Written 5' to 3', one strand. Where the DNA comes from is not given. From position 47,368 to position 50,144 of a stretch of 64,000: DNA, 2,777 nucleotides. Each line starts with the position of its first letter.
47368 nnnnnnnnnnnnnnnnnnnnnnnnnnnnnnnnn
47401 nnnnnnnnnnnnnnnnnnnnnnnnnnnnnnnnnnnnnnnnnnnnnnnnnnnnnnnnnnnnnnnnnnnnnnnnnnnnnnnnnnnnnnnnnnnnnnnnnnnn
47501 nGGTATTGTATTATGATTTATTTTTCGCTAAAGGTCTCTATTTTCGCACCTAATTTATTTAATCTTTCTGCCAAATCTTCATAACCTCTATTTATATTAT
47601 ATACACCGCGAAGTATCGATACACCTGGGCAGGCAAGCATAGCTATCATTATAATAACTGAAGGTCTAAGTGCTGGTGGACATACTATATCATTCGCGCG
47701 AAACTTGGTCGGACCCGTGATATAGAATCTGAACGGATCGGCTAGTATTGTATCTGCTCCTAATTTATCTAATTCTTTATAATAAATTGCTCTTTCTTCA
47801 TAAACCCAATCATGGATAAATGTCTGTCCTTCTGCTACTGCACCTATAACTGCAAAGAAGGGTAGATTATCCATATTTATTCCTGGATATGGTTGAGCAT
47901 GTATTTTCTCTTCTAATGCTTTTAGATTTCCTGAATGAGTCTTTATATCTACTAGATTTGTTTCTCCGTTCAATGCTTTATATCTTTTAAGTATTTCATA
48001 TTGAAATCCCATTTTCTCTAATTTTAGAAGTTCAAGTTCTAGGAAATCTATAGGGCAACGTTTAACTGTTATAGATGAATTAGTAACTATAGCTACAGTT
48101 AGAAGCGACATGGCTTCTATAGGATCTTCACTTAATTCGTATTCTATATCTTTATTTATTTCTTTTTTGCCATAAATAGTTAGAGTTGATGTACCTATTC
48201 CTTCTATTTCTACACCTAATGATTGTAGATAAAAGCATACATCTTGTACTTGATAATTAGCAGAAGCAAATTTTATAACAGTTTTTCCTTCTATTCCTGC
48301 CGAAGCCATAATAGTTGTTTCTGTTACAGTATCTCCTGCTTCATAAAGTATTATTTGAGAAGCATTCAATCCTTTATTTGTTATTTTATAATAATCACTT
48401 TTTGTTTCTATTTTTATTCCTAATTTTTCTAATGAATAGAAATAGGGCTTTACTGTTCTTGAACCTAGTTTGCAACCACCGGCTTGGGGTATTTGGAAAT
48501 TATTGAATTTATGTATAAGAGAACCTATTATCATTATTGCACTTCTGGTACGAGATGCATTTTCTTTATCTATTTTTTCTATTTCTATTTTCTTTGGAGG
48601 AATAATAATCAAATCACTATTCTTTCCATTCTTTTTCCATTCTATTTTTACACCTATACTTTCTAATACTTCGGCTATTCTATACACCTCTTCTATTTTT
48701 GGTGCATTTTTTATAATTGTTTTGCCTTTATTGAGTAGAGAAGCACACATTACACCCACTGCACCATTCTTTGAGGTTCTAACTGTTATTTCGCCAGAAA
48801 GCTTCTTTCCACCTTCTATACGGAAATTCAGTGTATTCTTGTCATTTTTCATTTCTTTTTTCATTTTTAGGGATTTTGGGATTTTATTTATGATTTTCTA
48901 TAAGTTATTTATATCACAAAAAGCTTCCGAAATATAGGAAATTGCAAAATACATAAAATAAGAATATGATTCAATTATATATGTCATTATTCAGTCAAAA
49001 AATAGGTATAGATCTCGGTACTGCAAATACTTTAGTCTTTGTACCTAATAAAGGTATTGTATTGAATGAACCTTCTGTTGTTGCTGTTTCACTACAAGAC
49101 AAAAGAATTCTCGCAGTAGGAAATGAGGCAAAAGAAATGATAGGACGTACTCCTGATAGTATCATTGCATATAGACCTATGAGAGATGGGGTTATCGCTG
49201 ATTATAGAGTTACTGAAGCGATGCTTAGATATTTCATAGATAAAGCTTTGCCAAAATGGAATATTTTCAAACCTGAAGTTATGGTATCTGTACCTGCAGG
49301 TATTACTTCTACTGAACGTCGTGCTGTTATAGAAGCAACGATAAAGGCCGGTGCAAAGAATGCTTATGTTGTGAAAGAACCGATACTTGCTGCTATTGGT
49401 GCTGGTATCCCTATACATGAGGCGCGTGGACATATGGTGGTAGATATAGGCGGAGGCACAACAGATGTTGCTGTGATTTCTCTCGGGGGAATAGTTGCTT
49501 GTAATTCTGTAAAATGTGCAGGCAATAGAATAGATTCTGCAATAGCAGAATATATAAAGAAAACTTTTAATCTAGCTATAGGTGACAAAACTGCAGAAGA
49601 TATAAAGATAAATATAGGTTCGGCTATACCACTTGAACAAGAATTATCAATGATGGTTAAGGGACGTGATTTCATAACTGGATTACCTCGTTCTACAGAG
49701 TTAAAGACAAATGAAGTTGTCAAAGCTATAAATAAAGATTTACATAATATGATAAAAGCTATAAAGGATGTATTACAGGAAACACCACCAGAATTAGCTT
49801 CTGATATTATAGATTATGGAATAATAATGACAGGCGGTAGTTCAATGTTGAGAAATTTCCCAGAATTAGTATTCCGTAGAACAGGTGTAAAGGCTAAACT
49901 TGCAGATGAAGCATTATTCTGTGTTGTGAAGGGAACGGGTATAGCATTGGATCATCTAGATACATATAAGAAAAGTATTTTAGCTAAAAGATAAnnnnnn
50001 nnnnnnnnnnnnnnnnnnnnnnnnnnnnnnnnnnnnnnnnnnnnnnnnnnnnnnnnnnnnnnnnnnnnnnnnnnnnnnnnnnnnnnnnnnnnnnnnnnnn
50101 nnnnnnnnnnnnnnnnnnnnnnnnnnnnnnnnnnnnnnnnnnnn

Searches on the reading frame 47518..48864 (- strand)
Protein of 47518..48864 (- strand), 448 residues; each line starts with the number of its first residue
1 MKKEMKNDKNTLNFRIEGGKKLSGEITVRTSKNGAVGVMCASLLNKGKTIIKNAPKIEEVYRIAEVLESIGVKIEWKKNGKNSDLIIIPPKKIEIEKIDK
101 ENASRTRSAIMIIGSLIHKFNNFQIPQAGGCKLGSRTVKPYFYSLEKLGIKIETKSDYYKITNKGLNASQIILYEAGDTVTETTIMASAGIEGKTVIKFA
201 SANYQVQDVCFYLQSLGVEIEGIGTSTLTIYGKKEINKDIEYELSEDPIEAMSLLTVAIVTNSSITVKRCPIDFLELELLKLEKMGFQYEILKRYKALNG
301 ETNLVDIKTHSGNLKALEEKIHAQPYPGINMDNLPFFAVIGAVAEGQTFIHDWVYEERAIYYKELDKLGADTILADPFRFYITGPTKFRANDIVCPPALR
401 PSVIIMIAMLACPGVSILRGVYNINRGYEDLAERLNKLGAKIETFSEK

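Call 58: search_protein_families(library=pfam, proteins=[window:47518-48864:-], max_evalue=0.001)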
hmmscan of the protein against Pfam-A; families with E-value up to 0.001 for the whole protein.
window:47518-48864:- (448 aa): 1 family
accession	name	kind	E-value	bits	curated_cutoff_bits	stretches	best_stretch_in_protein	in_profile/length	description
PF00275.25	EPSP_synthase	-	3.3e-42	145.1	22.8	1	17-435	2-417/417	EPSP synthase (3-phosphoshikimate 1-carboxyvinyltransferase)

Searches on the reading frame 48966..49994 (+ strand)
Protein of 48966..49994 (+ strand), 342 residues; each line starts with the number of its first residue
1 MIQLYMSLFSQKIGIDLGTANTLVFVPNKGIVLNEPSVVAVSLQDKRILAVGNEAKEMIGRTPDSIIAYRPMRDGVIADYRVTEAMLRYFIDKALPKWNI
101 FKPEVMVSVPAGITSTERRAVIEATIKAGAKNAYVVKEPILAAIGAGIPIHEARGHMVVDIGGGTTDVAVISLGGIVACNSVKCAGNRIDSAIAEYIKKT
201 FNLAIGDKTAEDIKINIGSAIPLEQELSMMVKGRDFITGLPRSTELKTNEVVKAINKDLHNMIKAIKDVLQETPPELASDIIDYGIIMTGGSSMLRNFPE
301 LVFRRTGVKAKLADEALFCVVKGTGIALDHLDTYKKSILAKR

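Call 58: search_protein_families(library=pfam, proteins=[window:48966-49994:+], max_evalue=0.001)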
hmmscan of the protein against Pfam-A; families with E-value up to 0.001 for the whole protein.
window:48966-49994:+ (342 aa): 5 families
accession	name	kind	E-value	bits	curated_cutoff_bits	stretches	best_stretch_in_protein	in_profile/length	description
PF06723.19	MreB_Mbl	-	8.1e-135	449.3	27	1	11-335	2-326/327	MreB/Mbl protein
PF14450.12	FtsA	-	1.8e-12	48.1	31.8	1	157-313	1-110/127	Cell division protein FtsA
PF00012.26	HSP70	-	2.5e-12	46.3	20.6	1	104-295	135-339/599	Hsp70 protein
PF00022.25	Actin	-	3.8e-11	42.6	27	1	36-200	31-190/410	Actin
PF21522.3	MreB-like_C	-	0.00078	20.5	27.8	0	158-268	1-106/123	Archaeal actin homologue MreB-like, C-terminal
